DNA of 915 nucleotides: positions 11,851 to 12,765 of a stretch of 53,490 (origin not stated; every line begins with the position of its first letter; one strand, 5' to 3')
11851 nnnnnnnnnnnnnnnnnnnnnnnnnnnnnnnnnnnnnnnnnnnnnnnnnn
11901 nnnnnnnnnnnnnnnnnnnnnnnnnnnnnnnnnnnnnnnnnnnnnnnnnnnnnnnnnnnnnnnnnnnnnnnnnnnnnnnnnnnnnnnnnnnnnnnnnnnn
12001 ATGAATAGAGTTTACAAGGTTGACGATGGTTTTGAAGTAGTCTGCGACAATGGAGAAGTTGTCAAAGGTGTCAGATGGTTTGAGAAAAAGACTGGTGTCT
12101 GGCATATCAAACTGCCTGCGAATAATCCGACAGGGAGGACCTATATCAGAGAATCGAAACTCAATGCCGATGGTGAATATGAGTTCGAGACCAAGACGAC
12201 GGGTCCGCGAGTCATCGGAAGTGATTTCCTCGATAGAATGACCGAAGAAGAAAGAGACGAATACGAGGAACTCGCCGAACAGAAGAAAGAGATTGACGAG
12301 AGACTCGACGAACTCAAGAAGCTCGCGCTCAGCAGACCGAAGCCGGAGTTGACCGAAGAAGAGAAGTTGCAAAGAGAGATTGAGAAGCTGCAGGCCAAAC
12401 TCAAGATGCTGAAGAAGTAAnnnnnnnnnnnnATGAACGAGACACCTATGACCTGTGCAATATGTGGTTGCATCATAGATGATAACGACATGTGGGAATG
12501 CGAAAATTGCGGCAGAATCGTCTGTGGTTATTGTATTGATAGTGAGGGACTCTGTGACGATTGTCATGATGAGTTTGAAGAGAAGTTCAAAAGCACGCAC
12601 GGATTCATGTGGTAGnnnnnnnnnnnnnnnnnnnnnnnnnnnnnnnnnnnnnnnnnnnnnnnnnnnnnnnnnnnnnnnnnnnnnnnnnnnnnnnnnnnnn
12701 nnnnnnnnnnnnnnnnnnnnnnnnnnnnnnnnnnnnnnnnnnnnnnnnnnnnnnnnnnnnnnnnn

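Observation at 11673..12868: Perfect 35-bp inverted repeat bracketing a 1.1-kb three-gene cassette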

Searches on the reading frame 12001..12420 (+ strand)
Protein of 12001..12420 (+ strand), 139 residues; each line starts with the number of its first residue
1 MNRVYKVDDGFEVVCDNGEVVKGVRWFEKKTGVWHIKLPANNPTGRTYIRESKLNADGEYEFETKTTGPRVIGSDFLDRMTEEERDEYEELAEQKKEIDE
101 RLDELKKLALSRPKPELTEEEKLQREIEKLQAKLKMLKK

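Call 13: search_protein_families(library=phrogs, proteins=[window:12001-12420:+], max_evalue=0.01)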
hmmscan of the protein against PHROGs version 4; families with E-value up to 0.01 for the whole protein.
window:12001-12420:+ (139 aa): 1 family
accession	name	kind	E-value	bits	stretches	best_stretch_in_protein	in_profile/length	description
phrog_95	-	integration and excision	0.0028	17.3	1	47-138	418-509/651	integrase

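Call 14: search_protein_families(library=pfam, proteins=[window:12001-12420:+], max_evalue=0.01)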
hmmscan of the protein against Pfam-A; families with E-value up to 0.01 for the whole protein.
window:12001-12420:+ (139 aa): 1 family
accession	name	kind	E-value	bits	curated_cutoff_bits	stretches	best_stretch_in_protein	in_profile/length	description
PF18908.5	DUF5663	-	0.0014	19.6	23.7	0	70-101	28-57/84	Protein of unknown function (DUF5663)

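Call 16: find_related_loci(query=window:12001-12420:+, collection=viral_contigs, flank=6000)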
Query window:12001-12420:+ (139 aa) in viral_contigs; peptide patterns used: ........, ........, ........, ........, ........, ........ (x = any residue, [..] = any of these).
48 stretches matched a pattern, but none encodes a relative of the query by tblastn (E <= 1e-3).

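Call 19: find_encoding_contigs(protein=window:12001-12420:+, flank=6000, max_places=10)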
Protein window:12001-12420:+ (139 aa): 21 contigs read that carry it; 10 places shown.
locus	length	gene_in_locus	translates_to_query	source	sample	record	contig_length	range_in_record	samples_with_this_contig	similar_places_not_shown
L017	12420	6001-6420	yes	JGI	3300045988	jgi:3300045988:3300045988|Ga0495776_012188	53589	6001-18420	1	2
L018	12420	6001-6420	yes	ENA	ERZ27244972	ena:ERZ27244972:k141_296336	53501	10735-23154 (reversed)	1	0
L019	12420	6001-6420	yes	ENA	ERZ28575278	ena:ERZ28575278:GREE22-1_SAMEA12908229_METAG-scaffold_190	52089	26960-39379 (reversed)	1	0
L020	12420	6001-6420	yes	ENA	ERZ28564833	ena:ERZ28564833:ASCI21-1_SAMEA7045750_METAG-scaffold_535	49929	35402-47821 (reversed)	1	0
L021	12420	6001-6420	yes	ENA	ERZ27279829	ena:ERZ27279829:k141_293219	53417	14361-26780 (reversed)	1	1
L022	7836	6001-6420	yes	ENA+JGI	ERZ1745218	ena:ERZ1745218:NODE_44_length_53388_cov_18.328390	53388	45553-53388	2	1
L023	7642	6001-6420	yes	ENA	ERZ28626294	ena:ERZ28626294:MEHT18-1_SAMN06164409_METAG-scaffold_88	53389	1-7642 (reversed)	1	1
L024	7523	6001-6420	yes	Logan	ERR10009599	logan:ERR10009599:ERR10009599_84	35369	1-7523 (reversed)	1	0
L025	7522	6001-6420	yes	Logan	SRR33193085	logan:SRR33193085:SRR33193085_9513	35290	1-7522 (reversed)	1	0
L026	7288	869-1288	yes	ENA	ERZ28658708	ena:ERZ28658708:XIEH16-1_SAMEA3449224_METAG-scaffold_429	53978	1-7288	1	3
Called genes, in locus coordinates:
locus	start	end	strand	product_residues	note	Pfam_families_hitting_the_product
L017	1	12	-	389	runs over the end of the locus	-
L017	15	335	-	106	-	-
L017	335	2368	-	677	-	-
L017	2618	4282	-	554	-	PF03237:Terminase_6N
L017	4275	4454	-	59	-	-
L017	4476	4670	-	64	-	-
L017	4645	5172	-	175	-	-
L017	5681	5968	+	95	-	-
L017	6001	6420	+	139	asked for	-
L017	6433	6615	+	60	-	-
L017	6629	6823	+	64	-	-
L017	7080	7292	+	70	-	-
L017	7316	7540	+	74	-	-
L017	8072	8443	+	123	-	-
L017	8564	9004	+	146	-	-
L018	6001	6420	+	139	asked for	-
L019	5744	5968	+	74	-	-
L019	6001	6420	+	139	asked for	-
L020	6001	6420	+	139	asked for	-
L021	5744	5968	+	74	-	-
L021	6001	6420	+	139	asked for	-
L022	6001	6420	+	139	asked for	-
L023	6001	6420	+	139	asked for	-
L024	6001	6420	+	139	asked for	-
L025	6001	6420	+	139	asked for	-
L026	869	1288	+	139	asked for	-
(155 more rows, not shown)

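Call 26: find_homologous_proteins(query=window:12001-12420:+, max_evalue=0.00001)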
Query window:12001-12420:+ (139 aa): 157 proteins with E <= 0.00001 among 418 candidates; the best 120 are listed.
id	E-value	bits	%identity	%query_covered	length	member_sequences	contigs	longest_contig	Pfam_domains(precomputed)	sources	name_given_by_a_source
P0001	1.4e-83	296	99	100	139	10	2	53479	-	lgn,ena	-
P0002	2.8e-62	227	76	100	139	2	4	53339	-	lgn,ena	-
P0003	1.7e-32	131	52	95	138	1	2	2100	-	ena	-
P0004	1.1e-31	128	52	95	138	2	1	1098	-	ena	-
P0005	1.4e-31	128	51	99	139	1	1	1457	-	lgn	-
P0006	1.5e-31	127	52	95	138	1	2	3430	-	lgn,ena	-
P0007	1.5e-31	127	52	95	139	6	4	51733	-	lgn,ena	-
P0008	5.6e-31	126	51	95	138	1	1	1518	-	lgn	-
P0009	1.4e-30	124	50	95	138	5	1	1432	-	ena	-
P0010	9.1e-30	122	52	88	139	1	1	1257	-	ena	-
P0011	1.1e-29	121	52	88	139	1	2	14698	-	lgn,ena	-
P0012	2.4e-29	120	50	95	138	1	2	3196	-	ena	-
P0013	1.2e-28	118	48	99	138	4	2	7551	-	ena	-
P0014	5.3e-28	116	49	95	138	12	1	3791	-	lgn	-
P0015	3.2e-27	113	50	96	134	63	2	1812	-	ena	-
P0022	2.7e-23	101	74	45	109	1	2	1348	-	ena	-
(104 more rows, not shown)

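Call 27: find_encoding_contigs(protein=P0002, flank=6000, max_places=6)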
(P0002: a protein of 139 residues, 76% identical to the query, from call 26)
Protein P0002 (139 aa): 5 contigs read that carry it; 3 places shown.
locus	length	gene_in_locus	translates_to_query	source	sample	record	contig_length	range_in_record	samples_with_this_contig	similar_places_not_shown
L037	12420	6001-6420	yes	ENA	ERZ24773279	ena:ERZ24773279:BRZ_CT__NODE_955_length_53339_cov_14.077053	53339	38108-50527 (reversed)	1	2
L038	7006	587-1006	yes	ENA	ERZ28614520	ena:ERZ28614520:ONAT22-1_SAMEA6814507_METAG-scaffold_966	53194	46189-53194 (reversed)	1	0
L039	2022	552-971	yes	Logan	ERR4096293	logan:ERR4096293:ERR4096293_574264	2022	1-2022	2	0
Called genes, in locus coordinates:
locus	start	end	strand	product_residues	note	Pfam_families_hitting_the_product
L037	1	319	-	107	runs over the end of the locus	-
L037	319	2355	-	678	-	-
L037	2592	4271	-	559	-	PF03237:Terminase_6N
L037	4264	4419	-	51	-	-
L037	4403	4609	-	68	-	-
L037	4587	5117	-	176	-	-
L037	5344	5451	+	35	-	-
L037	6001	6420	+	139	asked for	-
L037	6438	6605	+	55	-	-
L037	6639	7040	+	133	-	-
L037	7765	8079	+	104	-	-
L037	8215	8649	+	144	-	-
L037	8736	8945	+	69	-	-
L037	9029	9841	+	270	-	-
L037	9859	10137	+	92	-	-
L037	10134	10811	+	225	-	PF02452:PemK_toxin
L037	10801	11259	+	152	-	-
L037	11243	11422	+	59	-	-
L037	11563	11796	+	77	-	-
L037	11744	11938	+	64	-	-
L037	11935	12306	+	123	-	-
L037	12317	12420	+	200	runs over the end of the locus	PF13576:Pentapeptide_3 (faint), PF13599:Pentapeptide_4, PF00805:Pentapeptide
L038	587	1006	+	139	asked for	-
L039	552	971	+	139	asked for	-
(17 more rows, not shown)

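Call 28: find_encoding_contigs(protein=P0007, flank=6000, max_places=4)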
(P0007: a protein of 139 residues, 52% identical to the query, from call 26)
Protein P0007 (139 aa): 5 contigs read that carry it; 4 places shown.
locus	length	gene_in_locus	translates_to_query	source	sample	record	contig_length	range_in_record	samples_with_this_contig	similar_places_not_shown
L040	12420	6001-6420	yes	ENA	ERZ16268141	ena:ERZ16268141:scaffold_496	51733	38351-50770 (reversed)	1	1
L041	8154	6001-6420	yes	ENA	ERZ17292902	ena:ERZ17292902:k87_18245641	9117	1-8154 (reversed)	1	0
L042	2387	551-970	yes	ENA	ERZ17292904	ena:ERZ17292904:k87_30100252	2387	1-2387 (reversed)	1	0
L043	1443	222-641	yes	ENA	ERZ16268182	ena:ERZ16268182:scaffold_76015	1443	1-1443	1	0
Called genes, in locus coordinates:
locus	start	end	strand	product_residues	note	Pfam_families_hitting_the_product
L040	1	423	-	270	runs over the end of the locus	-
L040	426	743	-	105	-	-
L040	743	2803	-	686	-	-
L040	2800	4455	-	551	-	PF03237:Terminase_6N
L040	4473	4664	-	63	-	-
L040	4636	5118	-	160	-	-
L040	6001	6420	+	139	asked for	-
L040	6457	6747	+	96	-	-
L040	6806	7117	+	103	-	-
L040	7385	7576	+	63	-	-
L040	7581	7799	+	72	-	-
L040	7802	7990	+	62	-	-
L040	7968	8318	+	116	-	-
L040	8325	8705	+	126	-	-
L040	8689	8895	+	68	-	-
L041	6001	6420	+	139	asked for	-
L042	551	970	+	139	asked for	-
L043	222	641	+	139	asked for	-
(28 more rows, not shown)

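Call 33: find_related_loci(query=A1, collection=viral_contigs, flank=4000)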
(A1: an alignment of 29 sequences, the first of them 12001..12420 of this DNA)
Query A1 (139 aa) in viral_contigs; peptide patterns used: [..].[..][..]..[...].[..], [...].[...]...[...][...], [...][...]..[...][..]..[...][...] (x = any residue, [..] = any of these).
198 stretches matched a pattern; 9 encode a relative of the query (tblastn E <= 1e-3); 9 distinct loci.
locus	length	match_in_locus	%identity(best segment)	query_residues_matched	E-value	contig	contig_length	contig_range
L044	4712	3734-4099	43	1-137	3e-29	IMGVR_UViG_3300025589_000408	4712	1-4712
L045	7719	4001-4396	43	1-138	1e-25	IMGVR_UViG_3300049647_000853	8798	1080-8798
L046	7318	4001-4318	41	1-112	3e-24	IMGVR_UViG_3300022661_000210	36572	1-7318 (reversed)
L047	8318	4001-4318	41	1-112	3e-24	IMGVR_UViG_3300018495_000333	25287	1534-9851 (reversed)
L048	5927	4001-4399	33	1-138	2e-20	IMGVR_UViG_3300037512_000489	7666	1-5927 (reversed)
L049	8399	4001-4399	33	1-138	2e-20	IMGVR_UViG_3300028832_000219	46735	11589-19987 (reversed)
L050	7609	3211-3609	33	1-138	3e-20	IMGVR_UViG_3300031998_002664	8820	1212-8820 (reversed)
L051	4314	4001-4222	49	1-74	6e-18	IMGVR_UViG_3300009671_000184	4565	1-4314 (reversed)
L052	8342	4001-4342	39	18-134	4e-17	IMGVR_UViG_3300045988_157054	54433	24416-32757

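Call 34: find_related_loci(query=A1, collection=metagenome_contigs, flank=4000)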
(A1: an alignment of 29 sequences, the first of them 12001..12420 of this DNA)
Query A1 (139 aa) in metagenome_contigs; peptide patterns used: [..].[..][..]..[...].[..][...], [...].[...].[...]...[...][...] (x = any residue, [..] = any of these).
490 stretches matched a pattern; 16 encode a relative of the query (tblastn E <= 1e-3); 16 distinct loci.
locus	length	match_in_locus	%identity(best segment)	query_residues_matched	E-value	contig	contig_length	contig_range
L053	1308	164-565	48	1-137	4e-33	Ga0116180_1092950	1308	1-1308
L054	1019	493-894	46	1-137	3e-32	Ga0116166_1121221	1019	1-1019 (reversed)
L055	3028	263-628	43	1-137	3e-29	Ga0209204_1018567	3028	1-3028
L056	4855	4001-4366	43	1-137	3e-29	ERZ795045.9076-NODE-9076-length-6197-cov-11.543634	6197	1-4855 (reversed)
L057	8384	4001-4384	43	1-137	6e-28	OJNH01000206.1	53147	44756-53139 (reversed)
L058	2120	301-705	43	1-138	8e-23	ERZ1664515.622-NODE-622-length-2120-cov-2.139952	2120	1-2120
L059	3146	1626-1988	41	1-127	6e-23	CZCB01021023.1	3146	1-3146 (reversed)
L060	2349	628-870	49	1-81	1e-22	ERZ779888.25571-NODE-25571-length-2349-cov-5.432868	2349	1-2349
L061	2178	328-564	54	1-81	8e-22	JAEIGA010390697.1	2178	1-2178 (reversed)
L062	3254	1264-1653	39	2-134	1e-20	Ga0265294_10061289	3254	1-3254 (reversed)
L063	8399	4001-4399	33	1-138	2e-20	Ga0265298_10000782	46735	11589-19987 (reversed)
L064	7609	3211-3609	33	1-138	2e-20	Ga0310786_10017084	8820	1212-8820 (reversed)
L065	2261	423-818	36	1-134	2e-19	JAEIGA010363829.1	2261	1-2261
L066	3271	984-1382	35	3-138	1e-18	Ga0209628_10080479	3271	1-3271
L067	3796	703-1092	39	2-134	2e-18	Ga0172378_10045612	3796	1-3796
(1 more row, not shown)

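Call 41: find_encoding_contigs(protein=P0022, flank=3000, max_places=5)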
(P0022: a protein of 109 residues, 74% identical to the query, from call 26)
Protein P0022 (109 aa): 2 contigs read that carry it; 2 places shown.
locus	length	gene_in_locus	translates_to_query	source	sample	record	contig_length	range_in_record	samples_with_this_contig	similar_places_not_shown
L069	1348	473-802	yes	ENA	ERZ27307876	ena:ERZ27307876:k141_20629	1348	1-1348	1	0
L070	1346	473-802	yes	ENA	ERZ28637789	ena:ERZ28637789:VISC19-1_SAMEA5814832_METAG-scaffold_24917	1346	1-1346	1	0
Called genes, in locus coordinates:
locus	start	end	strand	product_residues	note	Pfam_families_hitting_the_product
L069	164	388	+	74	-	-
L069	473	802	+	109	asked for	-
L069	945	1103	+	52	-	-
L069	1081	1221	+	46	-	-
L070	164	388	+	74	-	-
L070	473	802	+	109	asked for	-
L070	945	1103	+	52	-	-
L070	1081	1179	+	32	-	-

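Call 74: search_solved_structures(query=A1, max_evalue=1)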
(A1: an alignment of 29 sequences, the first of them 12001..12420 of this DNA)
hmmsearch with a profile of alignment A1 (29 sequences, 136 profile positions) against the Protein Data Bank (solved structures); distinct sequences matched with E-value up to 1: 2.
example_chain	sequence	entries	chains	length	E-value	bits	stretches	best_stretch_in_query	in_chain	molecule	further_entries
6n7m_A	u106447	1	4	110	0.43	13.8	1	86-134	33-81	Hypothetical Protein CD630_05490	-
6od2_A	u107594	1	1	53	0.54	13.5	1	86-127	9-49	Spindle pole body component SPC42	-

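Call 75: predict_structure(alignment_id=A1)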
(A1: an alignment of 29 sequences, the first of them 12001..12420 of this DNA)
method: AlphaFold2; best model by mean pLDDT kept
length: 139 residues; sequences in the alignment: 29
mean_pLDDT: 89.2   pTM: 0.45
mean pLDDT of the five models: 89.2, 88.1, 87.7, 87.4, 87.2
residues with pLDDT >= 90: 95; 70-90: 35; 50-70: 8; < 50: 1
segments of 3 or more residues with pLDDT < 50: none
pLDDT, mean of each block of 10 residues (from residue 1): 91 93 94 94 90 94 72 72 93 95 93 83 94 90
secondary structure, 60 per line:
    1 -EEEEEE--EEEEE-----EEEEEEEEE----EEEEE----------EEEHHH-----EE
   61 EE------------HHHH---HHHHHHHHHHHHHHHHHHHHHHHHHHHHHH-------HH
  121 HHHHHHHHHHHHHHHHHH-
elements in order: E2-7 E10-14 E20-28 E33-37 E48-50 E59-62 H75-78 H82-111 H119-138

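Call 77: list_cluster_members(proteins=[P0001, P0121])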
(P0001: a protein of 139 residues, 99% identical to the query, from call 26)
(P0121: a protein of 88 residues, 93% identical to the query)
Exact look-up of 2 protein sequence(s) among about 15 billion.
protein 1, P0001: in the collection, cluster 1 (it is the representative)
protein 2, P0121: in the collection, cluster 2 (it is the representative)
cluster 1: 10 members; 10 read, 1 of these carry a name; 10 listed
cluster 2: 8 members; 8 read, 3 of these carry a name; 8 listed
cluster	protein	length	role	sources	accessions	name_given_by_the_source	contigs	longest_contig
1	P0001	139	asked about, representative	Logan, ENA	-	-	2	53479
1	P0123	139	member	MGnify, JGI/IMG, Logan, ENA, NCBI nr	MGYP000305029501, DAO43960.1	CR=1 FL=1 | hypothetical protein | MAG TPA: CHD-like protein [Caudoviricetes sp.]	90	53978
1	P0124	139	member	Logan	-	-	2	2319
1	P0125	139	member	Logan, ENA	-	-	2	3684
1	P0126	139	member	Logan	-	-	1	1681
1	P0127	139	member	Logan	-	-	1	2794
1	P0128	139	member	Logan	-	-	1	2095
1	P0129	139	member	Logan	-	-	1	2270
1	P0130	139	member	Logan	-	-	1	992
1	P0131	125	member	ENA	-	-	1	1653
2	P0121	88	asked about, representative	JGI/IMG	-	hypothetical protein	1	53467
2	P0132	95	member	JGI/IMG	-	hypothetical protein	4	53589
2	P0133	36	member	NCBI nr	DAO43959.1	MAG TPA: metallothionein-like protein [Caudoviricetes sp.]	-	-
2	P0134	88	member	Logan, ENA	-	-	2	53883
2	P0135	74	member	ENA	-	-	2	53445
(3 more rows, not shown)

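Call 79: find_encoding_contigs(protein=P0125, flank=2500, max_places=4)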
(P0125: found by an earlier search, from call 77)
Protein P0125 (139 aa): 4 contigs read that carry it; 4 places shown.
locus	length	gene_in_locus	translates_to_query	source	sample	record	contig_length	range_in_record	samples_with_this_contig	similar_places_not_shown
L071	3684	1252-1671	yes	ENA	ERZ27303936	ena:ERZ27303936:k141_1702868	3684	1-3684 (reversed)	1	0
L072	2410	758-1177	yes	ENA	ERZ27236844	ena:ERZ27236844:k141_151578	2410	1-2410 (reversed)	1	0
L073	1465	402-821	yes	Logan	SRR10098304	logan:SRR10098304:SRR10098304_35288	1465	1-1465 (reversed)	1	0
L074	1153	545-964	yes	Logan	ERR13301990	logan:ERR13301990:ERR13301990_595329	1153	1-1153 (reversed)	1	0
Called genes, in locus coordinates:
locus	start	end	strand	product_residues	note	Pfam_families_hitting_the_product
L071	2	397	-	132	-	?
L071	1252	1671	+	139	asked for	-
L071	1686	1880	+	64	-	-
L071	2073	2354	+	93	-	-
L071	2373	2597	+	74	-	-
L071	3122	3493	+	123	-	-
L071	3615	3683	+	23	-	?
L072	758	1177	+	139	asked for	-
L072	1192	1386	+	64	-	-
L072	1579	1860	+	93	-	-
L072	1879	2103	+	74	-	-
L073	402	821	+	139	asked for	-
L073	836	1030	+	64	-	-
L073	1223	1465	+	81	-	?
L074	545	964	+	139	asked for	-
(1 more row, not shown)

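Call 80: find_encoding_contigs(protein=P0127, flank=2500, max_places=4)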
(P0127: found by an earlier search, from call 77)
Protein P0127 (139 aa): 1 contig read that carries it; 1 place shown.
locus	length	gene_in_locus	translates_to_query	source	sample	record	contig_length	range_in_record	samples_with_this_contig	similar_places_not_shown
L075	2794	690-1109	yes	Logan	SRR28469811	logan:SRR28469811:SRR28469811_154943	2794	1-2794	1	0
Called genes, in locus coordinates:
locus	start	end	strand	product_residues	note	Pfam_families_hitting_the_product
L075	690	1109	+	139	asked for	-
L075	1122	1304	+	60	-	-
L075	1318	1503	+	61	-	-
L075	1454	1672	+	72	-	-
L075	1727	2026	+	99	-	-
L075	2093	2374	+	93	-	-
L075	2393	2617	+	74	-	-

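Call 81: find_encoding_contigs(protein=P0129, flank=2500, max_places=4)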
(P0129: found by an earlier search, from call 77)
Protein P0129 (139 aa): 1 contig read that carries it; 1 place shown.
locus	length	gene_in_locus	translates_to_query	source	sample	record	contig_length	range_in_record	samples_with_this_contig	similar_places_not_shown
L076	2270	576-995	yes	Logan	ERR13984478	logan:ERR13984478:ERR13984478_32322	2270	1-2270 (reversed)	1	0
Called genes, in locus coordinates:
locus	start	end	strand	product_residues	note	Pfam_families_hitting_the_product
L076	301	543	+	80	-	-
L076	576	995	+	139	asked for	-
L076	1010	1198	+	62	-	-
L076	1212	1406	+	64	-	-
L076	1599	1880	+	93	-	-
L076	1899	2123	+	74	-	-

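Call 88: find_encoding_contigs(protein=P0011, flank=3500, max_places=3)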
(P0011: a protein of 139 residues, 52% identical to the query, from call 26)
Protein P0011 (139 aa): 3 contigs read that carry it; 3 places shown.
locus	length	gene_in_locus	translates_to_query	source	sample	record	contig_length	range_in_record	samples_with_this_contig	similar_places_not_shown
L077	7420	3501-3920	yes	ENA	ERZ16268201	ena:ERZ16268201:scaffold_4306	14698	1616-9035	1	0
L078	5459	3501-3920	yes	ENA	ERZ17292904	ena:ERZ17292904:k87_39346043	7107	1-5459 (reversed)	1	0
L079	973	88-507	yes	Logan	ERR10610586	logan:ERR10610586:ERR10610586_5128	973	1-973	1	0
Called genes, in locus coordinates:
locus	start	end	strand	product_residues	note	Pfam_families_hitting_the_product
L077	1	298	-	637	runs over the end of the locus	?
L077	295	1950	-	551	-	PF03237:Terminase_6N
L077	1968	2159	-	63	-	-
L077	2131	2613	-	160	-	-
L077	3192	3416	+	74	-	-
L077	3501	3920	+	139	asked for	-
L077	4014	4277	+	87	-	-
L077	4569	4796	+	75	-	-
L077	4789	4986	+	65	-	-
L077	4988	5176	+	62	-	-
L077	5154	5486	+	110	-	-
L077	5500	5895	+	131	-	-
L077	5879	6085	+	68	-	-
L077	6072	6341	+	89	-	-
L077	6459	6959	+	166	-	-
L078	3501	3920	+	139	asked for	-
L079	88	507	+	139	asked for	-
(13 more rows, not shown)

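Call 89: find_encoding_contigs(protein=P0013, flank=3500, max_places=3)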
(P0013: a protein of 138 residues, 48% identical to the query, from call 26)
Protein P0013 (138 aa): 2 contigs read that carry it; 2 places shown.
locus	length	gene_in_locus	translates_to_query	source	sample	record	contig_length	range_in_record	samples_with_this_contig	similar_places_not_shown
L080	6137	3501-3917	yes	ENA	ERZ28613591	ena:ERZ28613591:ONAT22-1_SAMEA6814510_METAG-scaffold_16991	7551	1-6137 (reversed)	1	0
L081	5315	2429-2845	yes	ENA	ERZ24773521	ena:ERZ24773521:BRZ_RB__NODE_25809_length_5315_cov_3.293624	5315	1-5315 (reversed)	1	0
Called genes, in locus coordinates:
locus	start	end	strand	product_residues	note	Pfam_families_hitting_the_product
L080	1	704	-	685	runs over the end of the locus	-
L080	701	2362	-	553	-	PF03237:Terminase_6N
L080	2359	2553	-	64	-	-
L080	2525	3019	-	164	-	-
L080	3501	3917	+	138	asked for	-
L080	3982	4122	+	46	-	-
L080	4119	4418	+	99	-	-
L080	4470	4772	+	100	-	-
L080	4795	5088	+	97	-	-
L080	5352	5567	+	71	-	-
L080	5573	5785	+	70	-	-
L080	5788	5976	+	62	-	-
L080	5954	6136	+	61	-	?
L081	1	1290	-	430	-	?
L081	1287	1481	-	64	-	-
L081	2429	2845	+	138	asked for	-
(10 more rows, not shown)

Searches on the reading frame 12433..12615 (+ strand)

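Call 13: search_protein_families(library=phrogs, proteins=[window:12433-12615:+], max_evalue=0.01)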
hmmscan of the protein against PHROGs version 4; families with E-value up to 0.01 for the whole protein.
window:12433-12615:+ (60 aa): 1 family
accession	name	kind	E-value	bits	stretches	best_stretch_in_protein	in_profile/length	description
phrog_14470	-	unknown function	0.0039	18.1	1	8-49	7-44/46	-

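Call 14: search_protein_families(library=pfam, proteins=[window:12433-12615:+], max_evalue=0.01)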
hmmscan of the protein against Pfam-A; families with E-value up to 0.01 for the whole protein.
window:12433-12615:+ (60 aa): 0 families
